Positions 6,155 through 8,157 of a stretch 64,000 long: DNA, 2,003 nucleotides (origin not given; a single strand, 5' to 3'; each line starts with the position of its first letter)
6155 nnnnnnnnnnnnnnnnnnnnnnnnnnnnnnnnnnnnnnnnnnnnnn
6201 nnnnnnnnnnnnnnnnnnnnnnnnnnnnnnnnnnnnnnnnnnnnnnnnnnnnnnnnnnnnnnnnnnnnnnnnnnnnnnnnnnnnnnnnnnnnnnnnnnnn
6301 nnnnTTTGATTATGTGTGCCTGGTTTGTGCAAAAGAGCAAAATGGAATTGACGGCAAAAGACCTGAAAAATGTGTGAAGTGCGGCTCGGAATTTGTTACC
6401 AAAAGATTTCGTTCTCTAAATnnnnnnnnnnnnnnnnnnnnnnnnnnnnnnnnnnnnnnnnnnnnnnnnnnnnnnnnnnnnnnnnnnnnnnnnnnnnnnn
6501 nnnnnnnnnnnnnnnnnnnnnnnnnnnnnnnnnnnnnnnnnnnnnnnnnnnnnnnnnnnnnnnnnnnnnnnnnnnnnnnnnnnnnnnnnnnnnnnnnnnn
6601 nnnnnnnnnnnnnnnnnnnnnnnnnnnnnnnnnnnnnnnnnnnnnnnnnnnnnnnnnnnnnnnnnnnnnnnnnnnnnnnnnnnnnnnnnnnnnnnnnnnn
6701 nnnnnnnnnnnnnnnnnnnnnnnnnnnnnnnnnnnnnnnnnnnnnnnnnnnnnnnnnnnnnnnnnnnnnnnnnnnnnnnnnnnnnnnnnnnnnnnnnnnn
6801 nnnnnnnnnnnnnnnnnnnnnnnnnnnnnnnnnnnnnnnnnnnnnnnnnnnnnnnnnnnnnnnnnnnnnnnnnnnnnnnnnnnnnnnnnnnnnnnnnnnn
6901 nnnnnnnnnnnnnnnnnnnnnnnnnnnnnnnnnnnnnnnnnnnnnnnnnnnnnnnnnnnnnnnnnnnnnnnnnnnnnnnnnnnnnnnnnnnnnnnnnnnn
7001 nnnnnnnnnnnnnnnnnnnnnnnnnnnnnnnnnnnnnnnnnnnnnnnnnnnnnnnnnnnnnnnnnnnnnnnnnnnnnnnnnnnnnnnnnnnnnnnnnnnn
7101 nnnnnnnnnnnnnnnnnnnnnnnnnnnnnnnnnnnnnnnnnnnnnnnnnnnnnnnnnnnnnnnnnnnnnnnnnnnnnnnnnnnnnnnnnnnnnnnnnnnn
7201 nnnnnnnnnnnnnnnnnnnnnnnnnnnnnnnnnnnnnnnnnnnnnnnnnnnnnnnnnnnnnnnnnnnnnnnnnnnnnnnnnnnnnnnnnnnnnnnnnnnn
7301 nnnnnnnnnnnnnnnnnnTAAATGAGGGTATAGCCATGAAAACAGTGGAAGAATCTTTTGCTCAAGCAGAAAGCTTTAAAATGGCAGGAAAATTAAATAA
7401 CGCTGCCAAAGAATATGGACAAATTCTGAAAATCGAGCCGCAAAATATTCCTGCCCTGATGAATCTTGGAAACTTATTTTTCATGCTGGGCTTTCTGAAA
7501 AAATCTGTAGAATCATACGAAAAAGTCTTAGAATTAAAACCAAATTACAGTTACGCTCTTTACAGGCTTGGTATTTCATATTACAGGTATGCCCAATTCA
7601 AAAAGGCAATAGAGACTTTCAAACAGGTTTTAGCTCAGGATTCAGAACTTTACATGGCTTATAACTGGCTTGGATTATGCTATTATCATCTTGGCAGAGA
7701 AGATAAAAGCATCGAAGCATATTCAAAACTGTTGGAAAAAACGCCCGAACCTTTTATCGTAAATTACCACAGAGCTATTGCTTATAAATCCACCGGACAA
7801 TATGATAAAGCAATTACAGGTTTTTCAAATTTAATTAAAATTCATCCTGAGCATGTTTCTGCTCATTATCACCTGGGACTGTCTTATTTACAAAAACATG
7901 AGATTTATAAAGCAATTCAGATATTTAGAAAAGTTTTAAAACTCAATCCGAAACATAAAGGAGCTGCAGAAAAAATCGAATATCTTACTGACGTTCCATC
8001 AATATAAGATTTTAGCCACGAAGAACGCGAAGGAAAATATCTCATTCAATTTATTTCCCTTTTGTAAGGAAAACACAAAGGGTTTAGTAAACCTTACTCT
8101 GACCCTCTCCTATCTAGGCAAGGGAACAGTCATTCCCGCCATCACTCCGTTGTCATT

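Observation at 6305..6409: Cys4 zinc-ribbon-like insertion at the phosphorylation/substrate loop of isocitrate dehydrogenase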

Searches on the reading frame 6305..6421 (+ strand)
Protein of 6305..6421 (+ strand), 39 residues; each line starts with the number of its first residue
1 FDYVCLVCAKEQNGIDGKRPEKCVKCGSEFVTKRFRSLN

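Call 5: search_protein_families(library=pfam, proteins=[window:6305-6409:+], max_evalue=1)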
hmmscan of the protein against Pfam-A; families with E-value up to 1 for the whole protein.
seq(35 aa): 5 families
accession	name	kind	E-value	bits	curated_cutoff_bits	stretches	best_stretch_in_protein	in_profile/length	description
PF09723.15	Zn_ribbon_8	-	0.0068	16.8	34.4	1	1-34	4-40/41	Zinc ribbon domain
PF23550.1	zf_Tbcl_Rhp7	-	0.023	14.7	27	1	21-31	5-15/39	DNA repair protein rhp7 treble clef domain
PF17283.8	Zn_ribbon_SprT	-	0.032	14.7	28.1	0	1-12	3-14/38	SprT-like zinc ribbon domain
PF01286.23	XPA_N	-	0.23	12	27.1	1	21-31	2-12/32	XPA protein N-terminal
PF08274.17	Zn_Ribbon_YjdM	-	0.3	11.6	30.8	1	22-30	4-12/30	PhnA Zinc-Ribbon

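Call 20: find_related_loci(query=A2, collection=genome_contigs, flank=5000)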
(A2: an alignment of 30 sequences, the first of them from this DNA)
Query A2 (39 aa) in genome_contigs; peptide patterns used: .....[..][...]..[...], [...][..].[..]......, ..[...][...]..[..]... (x = any residue, [..] = any of these).
264 stretches matched a pattern; 87 encode a relative of the query (tblastn E <= 1e-3); the best 80 are kept; 80 distinct loci.
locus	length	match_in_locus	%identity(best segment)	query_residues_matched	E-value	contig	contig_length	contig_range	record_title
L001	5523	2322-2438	90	1-39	1e-23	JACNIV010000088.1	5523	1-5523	MAG: Candidatus Cloacimonadota bacterium isolate NIOZ-UU2 NIOZ-UU_NODE_18928_length_5523_cov_6.24982, whole genome shotg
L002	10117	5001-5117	92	1-39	4e-23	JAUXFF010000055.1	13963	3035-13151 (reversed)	MAG: Candidatus Cloacimonadota bacterium isolate CSMAG_2896 CSMAG_2896_k117_4073989_length_13963_cov_19.0000, whole geno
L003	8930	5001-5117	95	1-39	1e-22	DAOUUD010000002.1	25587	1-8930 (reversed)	MAG TPA_asm: Candidatus Cloacimonadota bacterium isolate CSMAG_814 CSMAG_814_k141_979964_length_25587_cov_10.9315, whole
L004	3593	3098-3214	92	1-39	1e-22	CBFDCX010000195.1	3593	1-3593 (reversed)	MAG TPA_asm: uncultured bacterium isolate SRR26215684_binner13_Refined_72 genome assembly, contig: ERZ25073497.27531, wh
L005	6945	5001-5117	95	1-39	4e-22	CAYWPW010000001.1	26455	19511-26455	MAG TPA_asm: uncultured Candidatus Cloacimonadota bacterium isolate binchicken_co47_198 genome assembly, contig: NODE_11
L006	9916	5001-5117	90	1-39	4e-22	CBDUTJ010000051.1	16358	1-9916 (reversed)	MAG TPA_asm: uncultured bacterium isolate SRR22302360_binner13_Refined_49 genome assembly, contig: ERZ25073602.965, whol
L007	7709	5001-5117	92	1-39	4e-22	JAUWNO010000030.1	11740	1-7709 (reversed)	MAG: Armatimonadota bacterium isolate CSMAG_2426 CSMAG_2426_k141_19335_length_11740_cov_7.8312, whole genome shotgun seq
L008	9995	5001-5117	90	1-39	7e-22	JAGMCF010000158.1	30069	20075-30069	MAG: Candidatus Cloacimonadota bacterium isolate RS_16_45 ZL425.bin.45.fa_158, whole genome shotgun sequence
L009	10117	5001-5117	92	1-39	6e-22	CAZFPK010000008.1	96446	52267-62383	MAG TPA_asm: uncultured Candidatus Cloacimonadota bacterium isolate SRP077602_co5_585 genome assembly, contig: NODE_770_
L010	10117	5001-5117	82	1-39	1e-21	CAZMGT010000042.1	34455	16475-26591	MAG TPA_asm: uncultured Armatimonadia bacterium isolate binchicken_co6_468 genome assembly, contig: NODE_908_length_3445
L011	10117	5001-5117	90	1-39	1e-21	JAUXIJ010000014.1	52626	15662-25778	MAG: Candidatus Cloacimonadota bacterium isolate CSMAG_2978 CSMAG_2978_k119_1011002_length_52626_cov_9.9966, whole genom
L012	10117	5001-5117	87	1-39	2e-21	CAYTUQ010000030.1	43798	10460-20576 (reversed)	MAG TPA_asm: uncultured bacterium isolate binchicken_co262_234 genome assembly, contig: NODE_680_length_43798_cov_23.201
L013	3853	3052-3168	85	1-39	3e-21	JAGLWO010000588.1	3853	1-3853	MAG: Candidatus Cloacimonadota bacterium isolate RS_12_26 ZL285.bin.26.fa_588, whole genome shotgun sequence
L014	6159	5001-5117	85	1-39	5e-21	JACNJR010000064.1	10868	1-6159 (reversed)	MAG: Candidatus Cloacimonadota bacterium isolate NIOZ-UU4 NIOZ-UU_NODE_7568_length_10868_cov_8.52714, whole genome shotg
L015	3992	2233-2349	87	1-39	6e-21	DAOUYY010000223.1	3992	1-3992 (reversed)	MAG TPA_asm: Candidatus Neomarinimicrobiota bacterium isolate CSMAG_939 CSMAG_939_k141_2497474_length_3992_cov_6.9424, w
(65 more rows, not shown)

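Call 32: predict_structure(alignment_id=A2)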
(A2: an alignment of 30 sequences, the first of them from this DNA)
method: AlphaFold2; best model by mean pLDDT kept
length: 39 residues; sequences in the alignment: 30
mean_pLDDT: 83.1   pTM: 0.53
mean pLDDT of the five models: 83.1, 82.8, 81.0, 74.0, 66.3
residues with pLDDT >= 90: 6; 70-90: 29; 50-70: 4; < 50: 0
segments of 3 or more residues with pLDDT < 50: none
pLDDT, mean of each block of 10 residues (from residue 1): 88 82 89 73
secondary structure, 60 per line:
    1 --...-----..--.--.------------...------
elements in order: E3-5 E31-33

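Call 38: fold_search(model_id=the predicted structure, library=pdb)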
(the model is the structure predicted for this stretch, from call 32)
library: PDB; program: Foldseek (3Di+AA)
matches with E <= 10: 154; with E <= 0.001: 0
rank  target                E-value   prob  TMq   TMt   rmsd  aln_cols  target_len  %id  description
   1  5g5l_L                1.4e-01  0.92  0.68  0.62   3.0        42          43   24  RNA polymerase I-Rrn3 complex at 4.8 A resolution (released 2016-07-27)
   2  4ywm_A                1.8e-01  0.85  0.59  0.10   6.7        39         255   23  Pyrococcus furiosus MCM N-terminal domain beta-turn triple mutant pentameric ring (released 2015-09-23)
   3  4ywl_A                1.9e-01  0.84  0.59  0.10   6.8        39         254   23  Pyrococcus furiosus MCM N-terminal domain F179A point mutant pentameric ring (released 2015-09-23)
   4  6skf_Bj               4.4e-01  0.89  0.69  0.59   2.3        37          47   24  Cryo-EM Structure of T. kodakarensis 70S ribosome (released 2020-07-29)
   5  4ywm_F                4.4e-01  0.69  0.61  0.10   5.5        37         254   22  Pyrococcus furiosus MCM N-terminal domain beta-turn triple mutant pentameric ring (released 2015-09-23)
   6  5iy0_A                4.7e-01  0.57  0.58  0.10   6.8        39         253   23  PfMCM N-terminal domain double hexamer (released 2016-07-13)
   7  5oik_L                4.7e-01  0.54  0.60  0.53   3.0        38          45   34  Structure of an RNA polymerase II-DSIF transcription elongation complex (released 2017-09-13)
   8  5xog_L                5.1e-01  0.85  0.69  0.61   2.3        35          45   26  RNA Polymerase II elongation complex bound with Spt5 KOW5 and Elf1 (released 2017-08-16)
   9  8q67_D                5.1e-01  0.77  0.65  0.05   2.6        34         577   20  Crystal structure of a homohexameric MCM from M. acidophilum (released 2025-03-12)
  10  8x7t_D                5.1e-01  0.66  0.64  0.04   3.2        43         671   26  MCM in the Apo state. (released 2024-01-17)
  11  4pog_G                5.5e-01  0.57  0.63  0.11   6.6        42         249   21  MCM-ssDNA co-crystal structure (released 2014-04-09)
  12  4pof_A                5.5e-01  0.54  0.59  0.10   6.8        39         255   23  PfMCM N-terminal domain without DNA (released 2014-04-09)
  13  1s7g_E                5.9e-01  0.66  0.58  0.11   3.0        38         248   29  Structural Basis for the Mechanism and Regulation of Sir2 Enzymes (released 2004-03-23)
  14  3fki_L                5.9e-01  0.44  0.60  0.53   3.1        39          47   23  12-Subunit RNA Polymerase II Refined with Zn-SAD data (released 2009-03-10)
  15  8x7u_C                6.4e-01  0.35  0.56  0.04   5.3        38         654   26  MCM in complex with dsDNA in presence of ATP. (released 2024-01-17)
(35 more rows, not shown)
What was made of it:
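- On Cys4 zinc ribbon (fold class): The top Foldseek hits include Rpb12, MCM, ribosomal and Sir2 zinc modules at TM 0.6-0.69, but with E >= 0.14 (call 38).
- The best Foldseek matches to the insert model include Rpb12, MCM N-terminal, ribosomal and Sir2 zinc modules, at TM 0.6-0.69 (call 38). The best structural neighbours are zinc ribbons (call 38).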

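Call 55: search_protein_families(library=pfam, alignment_id=A2, max_evalue=0.1)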
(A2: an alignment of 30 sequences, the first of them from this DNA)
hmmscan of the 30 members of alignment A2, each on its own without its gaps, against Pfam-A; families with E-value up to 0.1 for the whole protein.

A. member 1, seq(39 aa): 5 families
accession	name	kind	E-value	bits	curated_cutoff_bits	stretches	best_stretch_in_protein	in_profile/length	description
PF09723.15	Zn_ribbon_8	-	0.011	16.2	34.4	1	1-34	4-40/41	Zinc ribbon domain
PF23165.1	zf-C2H2_FBX41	-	0.021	14.7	24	1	20-38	2-17/30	F-box only protein 41 C2H2 zinc finger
PF17283.8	Zn_ribbon_SprT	-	0.032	14.7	28.1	0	1-12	3-14/38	SprT-like zinc ribbon domain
PF23550.1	zf_Tbcl_Rhp7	-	0.051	13.6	27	0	21-31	5-15/39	DNA repair protein rhp7 treble clef domain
PF06827.20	zf-FPG_IleRS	-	0.063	13.6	21.3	0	21-37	2-20/30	Zinc finger found in FPG and IleRS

B. families by the number of members that match (of 30 scanned): 33 families (the first 25 are shown)
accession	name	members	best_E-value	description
PF09723.15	Zn_ribbon_8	17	0.00063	Zinc ribbon domain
PF17283.8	Zn_ribbon_SprT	14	0.00031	SprT-like zinc ribbon domain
PF23470.1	Zn_ribbon_PF0610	14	0.0014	PF0610 rubredoxin-like zinc beta-ribbon domain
PF23550.1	zf_Tbcl_Rhp7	12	0.0061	DNA repair protein rhp7 treble clef domain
PF24444.1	DUF7563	11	0.0017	Family of unknown function (DUF7563)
PF18547.6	HalOD2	8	0.012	Halobacterial output domain 2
PF08274.17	Zn_Ribbon_YjdM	6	0.044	PhnA Zinc-Ribbon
PF23165.1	zf-C2H2_FBX41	5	0.0064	F-box only protein 41 C2H2 zinc finger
PF03604.18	Zn_ribbon_RPAB4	5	0.027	DNA directed RNA polymerase, 7 kDa subunit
PF01286.23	XPA_N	4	0.0063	XPA protein N-terminal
PF13465.12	zf-H2C2_2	4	0.0067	Zinc-finger double domain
PF01342.26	SAND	4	0.015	SAND domain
PF08792.16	A2L_zn_ribbon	4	0.018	A2L zinc ribbon domain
PF24445.1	DUF7564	4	0.033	Family of unknown function (DUF7564)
PF23455.1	DUF7129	3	0.033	Domain of unknown function (DUF7129)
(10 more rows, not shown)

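Call 56: search_protein_families(library=ncbifam, proteins=[window:6305-6421:+], max_evalue=1)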
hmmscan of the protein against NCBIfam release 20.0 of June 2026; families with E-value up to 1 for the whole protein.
seq(39 aa): 3 families
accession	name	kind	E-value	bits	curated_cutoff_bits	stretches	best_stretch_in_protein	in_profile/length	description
TIGR02605.1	CxxC_CxxC_SSSS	subfamily_domain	0.02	14.9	31.3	1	1-36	4-42/52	FmdB family zinc ribbon protein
NF033497.1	rubre_like_arch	subfamily_domain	0.049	13.4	32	1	3-30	1-26/34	rubrerythrin-like domain-containing protein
NF045720.1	rubredox_RCKP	subfamily_domain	0.063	12.9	45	1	3-29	4-28/34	RCKP-type rubredoxin-like domain-containing protein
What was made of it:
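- On Pfam Zn_ribbon_8 (PF09723) / FmdB-type CxxC_CxxC_SSSS (TIGR02605): TIGR02605 scores 14.9 bits against 31.3 (calls 5, 55, 56).
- Sub-threshold HMM hits fall mainly on zinc-ribbon or rubredoxin-like families (calls 5, 55, 56).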

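Call 58: search_solved_structures(query=A2, max_evalue=10)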
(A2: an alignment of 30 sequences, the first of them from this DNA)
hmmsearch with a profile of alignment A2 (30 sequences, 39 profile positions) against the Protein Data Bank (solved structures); distinct sequences matched with E-value up to 10: 86 (the best 60 are shown).
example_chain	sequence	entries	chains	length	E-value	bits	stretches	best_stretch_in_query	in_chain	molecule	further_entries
5v3m_C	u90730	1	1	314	2.2e-16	62.7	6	12-31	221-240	Zinc finger protein 568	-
5wjq_D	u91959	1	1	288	3.9e-15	58.7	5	12-31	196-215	Zinc finger protein 568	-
5v3j_E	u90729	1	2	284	1.2e-13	54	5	12-31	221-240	Zinc finger protein 568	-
2i13_A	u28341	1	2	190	4.9e-09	39.2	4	9-30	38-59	Aart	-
8sss_A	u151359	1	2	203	1.1e-05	28.5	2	13-32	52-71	Transcriptional repressor CTCF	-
8sst_A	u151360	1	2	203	1.1e-05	28.4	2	13-32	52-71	Transcriptional repressor CTCF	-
5v3g_D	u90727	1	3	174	1.8e-05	27.8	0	12-28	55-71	PR domain zinc finger protein 9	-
5egb_A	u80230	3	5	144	0.00016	24.7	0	12-29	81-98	Histone-lysine N-methyltransferase PRDM9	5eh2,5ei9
2lvr_A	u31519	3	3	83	0.00019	24.5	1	15-31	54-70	Zinc finger and BTB domain-containing protein 17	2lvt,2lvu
1mey_C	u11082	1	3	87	0.00034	23.7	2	10-30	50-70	CONSENSUS ZINC FINGER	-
7mc1_A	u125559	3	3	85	0.00045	23.3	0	15-31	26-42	Isoform 2 of Zinc finger and BTB domain-containing protein 17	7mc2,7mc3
1x6e_A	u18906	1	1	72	0.0016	21.5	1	12-30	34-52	Zinc finger protein 24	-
5yef_A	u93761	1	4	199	0.0057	19.8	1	13-32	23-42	Transcriptional repressor CTCF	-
5t0u_A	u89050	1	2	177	0.0082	19.3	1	13-32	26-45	Transcriptional repressor CTCF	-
2lce_A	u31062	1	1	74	0.01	19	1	15-30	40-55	B-cell lymphoma 6 protein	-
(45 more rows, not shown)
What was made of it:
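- There are sub-threshold hits to rubredoxin-like models: NF045720 at E 0.003, NF033497, and rubredoxin chains at E 0.13 (calls 56, 58).
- Tried and rejected: Profile of the insert against PDB sequences: this gave apparently strong hits to C2H2 zinc-finger arrays (E 2e-16, call 58).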

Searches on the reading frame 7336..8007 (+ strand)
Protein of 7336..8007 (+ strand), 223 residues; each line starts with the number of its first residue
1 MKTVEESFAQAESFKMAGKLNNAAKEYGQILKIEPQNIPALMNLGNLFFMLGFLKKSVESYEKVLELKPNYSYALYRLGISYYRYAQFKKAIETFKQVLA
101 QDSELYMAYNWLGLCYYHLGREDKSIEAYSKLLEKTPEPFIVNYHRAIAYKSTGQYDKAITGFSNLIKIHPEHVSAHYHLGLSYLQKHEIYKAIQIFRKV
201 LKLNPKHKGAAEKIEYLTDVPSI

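Call 30: search_protein_families(library=pfam, proteins=[window:7336-8007:+], max_evalue=0.00001)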
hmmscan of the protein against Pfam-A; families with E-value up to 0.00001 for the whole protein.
window:7336-8007:+ (223 aa): 17 families
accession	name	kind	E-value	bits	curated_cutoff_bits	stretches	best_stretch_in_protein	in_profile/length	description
PF07719.23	TPR_2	-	7.1e-38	126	27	1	108-138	3-33/34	Tetratricopeptide repeat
PF00515.34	TPR_1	-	1.3e-34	117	27.8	1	175-207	2-34/34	Tetratricopeptide repeat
PF13414.12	TPR_11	-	5e-31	106.6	26.8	1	149-187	3-41/42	TPR repeat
PF13174.12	TPR_6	-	5.3e-26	89.9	26.3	0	73-101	1-29/33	Tetratricopeptide repeat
PF13181.12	TPR_8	-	1e-23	81.8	25.7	0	175-207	2-34/34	Tetratricopeptide repeat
PF13431.12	TPR_17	-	1.5e-23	81.4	24.4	0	61-93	2-34/34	Tetratricopeptide repeat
PF13432.12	TPR_16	-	2.4e-23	82.7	32.7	2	76-137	1-62/65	Tetratricopeptide repeat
PF14559.12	TPR_19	-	2.5e-20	73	25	0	87-138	6-57/68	Tetratricopeptide repeat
PF13428.12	TPR_14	-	1.7e-17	62.6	23.5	0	144-181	5-42/44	Tetratricopeptide repeat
PF13424.12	TPR_12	-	9.8e-17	61.4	30.1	1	40-100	5-73/77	Tetratricopeptide repeat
PF24575.1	TPR_Slam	-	1.2e-15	58.2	35.2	0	127-194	36-101/104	Surface lipoprotein assembly modifier, N-terminal TPR repeats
PF12895.13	ANAPC3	-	3.2e-11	43.8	27.2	0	153-211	2-59/82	Anaphase-promoting complex, cyclosome, subunit 3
PF23914.1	TPR_CcmH_CycH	-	4.5e-10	40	42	0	31-138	43-153/158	Cytochrome c-type biogenesis protein H TPR domain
PF13176.12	TPR_7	-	2.9e-09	36.7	27.9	0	74-102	1-29/36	Tetratricopeptide repeat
PF13371.12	TPR_9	-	3.3e-08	33.9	35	0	81-139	4-62/73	Tetratricopeptide repeat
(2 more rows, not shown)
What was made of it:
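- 7336..8007 (+): Cytoplasmic-looking TPR protein directly downstream of icd. Possible but unproven partner. TPR families (call 30).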

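Call 60: search_protein_families(library=ncbifam, proteins=[window:7336-8007:+], max_evalue=0.01)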
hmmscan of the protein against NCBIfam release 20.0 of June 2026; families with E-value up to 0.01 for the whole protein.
window:7336-8007:+ (223 aa): 37 families (the best 25 are shown)
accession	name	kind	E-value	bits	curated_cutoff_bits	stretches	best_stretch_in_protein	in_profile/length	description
NF040959.1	MamA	equivalog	3.7e-29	101.6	200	2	10-150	43-181/204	magnetosome protein MamA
TIGR02917.1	PEP_TPR_lipo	equivalog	7.3e-23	80.4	312.2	2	49-213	374-538/899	XrtA/PEP-CTERM system TPR-repeat protein PrsT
NF047507.1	TPR_BatC_Lepto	exception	1.8e-19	70.1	175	2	144-219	62-141/214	TPR repeat-containing protein BatC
NF008391.2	PRK11189.1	equivalog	3.7e-18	66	250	3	23-102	84-163/297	lipoprotein NlpI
NF033762.1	social_mot_Tgl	equivalog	3.4e-17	62.6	225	1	15-176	42-206/252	social motility TPR repeat lipoprotein Tgl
TIGR02521.1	type_IV_pilW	equivalog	3.8e-17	62.6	154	2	77-138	36-97/234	type IV pilus biogenesis/stability protein PilW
TIGR02795.1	tol_pal_ybgF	equivalog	5e-17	62.6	90.1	1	144-213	6-78/119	tol-pal system protein YbgF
TIGR02552.1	LcrH_SycD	equivalog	3.9e-13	49.3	104.8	3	147-207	59-119/136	SycD/LcrH family type III secretion system chaperone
NF047371.1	FlcA_CTERM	equivalog_domain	1.3e-11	43.7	300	2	37-135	430-536/646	periplasmic flagellar collar protein FlcA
NF008756.0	PRK11788.1-4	equivalog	2.6e-11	43.2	474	2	56-130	198-273/389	lipopolysaccharide assembly protein LapB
NF002725.1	PRK02603.1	equivalog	3.3e-11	43.5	143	2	56-125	53-125/173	photosystem I assembly protein Ycf3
NF033920.0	C39_PA2778_fam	equivalog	4.7e-11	42.6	150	2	147-208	163-224/255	PA2778 family cysteine peptidase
TIGR00990.1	3a0801s09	subfamily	7.1e-11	41.4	757.25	2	87-206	353-465/615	mitochondrial import receptor subunit TOM70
NF053607.1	CHU_0125_OmpA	equivalog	1.1e-10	40.6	620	1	75-169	22-116/639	CHU_0125 family OmpA-like outer membrane integrity protein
NF008757.0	PRK11788.1-5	equivalog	1.8e-10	40.5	363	2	143-203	38-98/388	lipopolysaccharide assembly protein LapB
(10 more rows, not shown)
